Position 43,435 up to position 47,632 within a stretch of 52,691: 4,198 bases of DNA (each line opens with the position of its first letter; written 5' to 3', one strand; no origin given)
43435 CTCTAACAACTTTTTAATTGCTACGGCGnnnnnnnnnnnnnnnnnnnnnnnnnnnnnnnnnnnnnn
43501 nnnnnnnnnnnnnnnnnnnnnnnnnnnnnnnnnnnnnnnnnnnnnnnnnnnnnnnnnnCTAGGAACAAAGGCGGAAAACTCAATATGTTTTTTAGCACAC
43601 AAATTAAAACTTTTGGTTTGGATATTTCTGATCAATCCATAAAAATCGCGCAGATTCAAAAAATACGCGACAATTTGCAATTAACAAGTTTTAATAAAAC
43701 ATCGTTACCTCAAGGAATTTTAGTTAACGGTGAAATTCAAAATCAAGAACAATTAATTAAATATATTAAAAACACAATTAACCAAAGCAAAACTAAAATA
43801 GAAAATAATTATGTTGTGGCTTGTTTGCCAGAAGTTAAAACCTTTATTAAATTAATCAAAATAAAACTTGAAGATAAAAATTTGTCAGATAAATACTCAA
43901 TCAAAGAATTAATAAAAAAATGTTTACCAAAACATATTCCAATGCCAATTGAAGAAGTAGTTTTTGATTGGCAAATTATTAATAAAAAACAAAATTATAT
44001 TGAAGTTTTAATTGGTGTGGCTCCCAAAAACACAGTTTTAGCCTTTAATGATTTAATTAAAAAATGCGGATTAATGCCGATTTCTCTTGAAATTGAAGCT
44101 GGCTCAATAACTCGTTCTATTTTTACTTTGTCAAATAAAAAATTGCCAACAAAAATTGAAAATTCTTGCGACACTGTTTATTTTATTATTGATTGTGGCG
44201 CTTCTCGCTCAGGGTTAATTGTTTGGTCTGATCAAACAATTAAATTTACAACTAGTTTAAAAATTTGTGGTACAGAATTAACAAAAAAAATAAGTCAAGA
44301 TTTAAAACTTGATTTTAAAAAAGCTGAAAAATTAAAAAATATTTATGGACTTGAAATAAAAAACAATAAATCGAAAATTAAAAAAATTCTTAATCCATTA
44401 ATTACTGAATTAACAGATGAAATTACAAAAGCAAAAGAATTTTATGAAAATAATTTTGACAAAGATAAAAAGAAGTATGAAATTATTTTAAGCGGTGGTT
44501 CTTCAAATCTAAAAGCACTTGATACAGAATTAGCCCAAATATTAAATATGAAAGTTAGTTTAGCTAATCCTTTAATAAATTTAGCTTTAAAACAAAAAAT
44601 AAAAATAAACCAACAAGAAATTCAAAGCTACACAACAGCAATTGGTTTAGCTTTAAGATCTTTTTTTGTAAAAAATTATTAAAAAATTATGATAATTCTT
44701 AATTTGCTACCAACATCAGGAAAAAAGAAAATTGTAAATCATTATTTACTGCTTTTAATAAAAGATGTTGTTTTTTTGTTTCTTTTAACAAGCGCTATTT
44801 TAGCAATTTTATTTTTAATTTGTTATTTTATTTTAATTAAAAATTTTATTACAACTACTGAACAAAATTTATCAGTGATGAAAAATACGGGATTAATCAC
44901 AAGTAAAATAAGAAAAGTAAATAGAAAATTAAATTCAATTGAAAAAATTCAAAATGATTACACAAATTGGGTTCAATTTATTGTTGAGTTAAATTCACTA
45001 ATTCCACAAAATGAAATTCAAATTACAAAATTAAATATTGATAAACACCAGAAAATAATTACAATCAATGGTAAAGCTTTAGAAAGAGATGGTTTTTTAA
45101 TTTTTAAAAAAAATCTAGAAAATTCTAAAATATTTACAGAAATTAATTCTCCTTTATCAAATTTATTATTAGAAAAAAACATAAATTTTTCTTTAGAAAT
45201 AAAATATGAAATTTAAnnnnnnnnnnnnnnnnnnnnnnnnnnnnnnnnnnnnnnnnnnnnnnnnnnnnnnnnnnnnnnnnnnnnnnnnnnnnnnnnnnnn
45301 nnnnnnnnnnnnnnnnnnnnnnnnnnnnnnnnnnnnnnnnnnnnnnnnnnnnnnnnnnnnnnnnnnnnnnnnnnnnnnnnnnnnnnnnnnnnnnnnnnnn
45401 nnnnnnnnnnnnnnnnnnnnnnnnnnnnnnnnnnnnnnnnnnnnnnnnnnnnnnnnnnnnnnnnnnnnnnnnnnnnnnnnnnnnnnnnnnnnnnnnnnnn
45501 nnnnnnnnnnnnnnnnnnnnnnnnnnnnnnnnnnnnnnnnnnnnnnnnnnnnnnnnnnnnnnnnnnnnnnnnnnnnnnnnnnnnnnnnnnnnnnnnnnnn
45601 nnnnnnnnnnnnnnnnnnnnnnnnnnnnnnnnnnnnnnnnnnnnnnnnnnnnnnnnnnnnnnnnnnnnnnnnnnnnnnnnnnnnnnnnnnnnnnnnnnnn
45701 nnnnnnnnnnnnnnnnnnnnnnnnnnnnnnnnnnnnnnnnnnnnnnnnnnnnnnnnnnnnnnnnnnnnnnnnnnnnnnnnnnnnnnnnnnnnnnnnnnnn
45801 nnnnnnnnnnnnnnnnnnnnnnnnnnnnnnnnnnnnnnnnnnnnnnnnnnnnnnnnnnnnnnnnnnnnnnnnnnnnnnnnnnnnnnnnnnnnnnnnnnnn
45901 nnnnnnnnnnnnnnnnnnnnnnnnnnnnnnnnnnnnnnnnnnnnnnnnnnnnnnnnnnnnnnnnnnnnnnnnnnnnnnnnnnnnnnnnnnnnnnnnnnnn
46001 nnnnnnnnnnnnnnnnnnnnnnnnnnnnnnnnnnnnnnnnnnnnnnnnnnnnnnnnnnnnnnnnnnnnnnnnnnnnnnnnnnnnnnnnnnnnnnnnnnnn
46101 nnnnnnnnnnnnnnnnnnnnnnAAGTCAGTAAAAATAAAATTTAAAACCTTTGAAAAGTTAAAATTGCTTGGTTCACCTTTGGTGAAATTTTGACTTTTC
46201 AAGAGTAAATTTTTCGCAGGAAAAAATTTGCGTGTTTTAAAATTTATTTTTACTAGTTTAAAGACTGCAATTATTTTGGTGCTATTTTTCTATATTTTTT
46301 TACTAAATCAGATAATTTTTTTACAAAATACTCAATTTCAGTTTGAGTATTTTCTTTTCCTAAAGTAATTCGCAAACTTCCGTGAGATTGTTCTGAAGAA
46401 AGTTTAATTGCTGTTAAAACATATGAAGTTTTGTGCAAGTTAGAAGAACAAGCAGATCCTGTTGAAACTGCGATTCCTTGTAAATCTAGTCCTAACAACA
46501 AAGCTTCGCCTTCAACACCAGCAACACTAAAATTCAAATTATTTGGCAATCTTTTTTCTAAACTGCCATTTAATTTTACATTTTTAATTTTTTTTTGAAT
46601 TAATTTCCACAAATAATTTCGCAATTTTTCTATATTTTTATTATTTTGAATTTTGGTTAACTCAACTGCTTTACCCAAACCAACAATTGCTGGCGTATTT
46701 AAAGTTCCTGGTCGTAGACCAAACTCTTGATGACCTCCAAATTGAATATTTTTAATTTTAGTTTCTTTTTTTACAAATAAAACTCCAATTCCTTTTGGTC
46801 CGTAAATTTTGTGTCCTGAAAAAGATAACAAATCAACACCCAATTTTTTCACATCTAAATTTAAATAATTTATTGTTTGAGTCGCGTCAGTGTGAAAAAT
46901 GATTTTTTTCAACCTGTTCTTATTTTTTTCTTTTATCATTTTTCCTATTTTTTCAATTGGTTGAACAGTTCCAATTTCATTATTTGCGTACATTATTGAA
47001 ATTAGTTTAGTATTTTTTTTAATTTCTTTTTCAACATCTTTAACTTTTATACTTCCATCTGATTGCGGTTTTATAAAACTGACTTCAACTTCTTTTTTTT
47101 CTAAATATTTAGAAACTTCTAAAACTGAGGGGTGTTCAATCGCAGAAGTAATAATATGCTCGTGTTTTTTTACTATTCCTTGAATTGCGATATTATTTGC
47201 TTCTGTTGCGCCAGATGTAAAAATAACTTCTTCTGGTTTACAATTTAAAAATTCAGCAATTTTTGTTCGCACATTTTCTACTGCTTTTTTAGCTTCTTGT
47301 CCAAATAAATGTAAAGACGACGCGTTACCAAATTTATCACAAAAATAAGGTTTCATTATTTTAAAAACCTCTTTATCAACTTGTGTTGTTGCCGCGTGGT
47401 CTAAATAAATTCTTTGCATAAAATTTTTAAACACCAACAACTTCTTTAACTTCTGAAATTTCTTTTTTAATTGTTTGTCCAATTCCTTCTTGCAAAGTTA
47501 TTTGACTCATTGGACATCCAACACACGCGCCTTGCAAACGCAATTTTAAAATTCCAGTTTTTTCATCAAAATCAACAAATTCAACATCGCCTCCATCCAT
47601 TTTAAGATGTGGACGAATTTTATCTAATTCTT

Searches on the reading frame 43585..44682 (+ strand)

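Call 15: search_protein_families(library=pfam, proteins=[window:43585-44682:+], max_evalue=0.001)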
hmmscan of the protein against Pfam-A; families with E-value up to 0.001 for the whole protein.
window:43585-44682:+ (365 aa): 3 families
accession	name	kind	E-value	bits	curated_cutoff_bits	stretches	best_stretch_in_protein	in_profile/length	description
PF11104.14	PilM_2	-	1.5e-45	156.1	27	1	11-360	1-340/340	Type IV pilus assembly protein PilM;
PF14450.12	FtsA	-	6.3e-13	49.6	31.8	1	201-354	2-127/127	Cell division protein FtsA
PF06723.19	MreB_Mbl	-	1.5e-10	40.9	27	1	258-330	235-307/327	MreB/Mbl protein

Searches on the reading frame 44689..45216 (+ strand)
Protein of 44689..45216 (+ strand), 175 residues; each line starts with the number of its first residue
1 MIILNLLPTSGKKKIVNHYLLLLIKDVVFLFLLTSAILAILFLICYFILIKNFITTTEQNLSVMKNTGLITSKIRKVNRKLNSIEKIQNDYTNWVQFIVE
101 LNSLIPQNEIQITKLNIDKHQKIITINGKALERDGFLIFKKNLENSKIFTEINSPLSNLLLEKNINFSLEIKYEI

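Call 15: search_protein_families(library=pfam, proteins=[window:44689-45216:+], max_evalue=0.001)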
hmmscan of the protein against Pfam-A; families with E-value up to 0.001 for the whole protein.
window:44689-45216:+ (175 aa): 1 family
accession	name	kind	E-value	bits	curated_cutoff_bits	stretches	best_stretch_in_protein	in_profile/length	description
PF05137.18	PilN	-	0.00016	22.1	22.8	1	100-153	5-55/78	Fimbrial assembly protein (PilN)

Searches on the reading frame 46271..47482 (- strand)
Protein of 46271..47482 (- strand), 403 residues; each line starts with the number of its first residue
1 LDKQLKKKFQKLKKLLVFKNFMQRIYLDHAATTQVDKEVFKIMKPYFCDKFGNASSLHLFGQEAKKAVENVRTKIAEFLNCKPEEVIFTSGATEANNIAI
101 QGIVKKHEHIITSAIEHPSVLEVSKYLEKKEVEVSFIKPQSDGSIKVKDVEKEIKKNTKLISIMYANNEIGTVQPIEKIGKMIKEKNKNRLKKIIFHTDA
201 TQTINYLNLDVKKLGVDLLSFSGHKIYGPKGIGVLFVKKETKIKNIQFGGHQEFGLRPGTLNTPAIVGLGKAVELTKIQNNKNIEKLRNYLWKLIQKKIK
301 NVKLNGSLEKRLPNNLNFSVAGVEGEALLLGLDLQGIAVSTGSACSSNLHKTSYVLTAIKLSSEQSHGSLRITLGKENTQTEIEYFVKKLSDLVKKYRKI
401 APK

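Call 15: search_protein_families(library=pfam, proteins=[window:46271-47482:-], max_evalue=0.001)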
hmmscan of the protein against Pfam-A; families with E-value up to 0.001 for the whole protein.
window:46271-47482:- (403 aa): 4 families
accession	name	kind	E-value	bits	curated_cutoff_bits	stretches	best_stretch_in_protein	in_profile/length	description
PF00266.25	Aminotran_5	-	8.7e-87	291.9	21.5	1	25-386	1-371/371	Aminotransferase class-V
PF00155.27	Aminotran_1_2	-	9.5e-12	45.2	19.7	1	70-188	46-177/361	Aminotransferase class I and II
PF01212.27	Beta_elim_lyase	-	4.4e-10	39.8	27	1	70-283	36-215/288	Beta-eliminating lyase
PF01053.26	Cys_Met_Meta_PP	-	3.9e-06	26.1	27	1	63-248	49-224/381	Cys/Met metabolism PLP-dependent enzyme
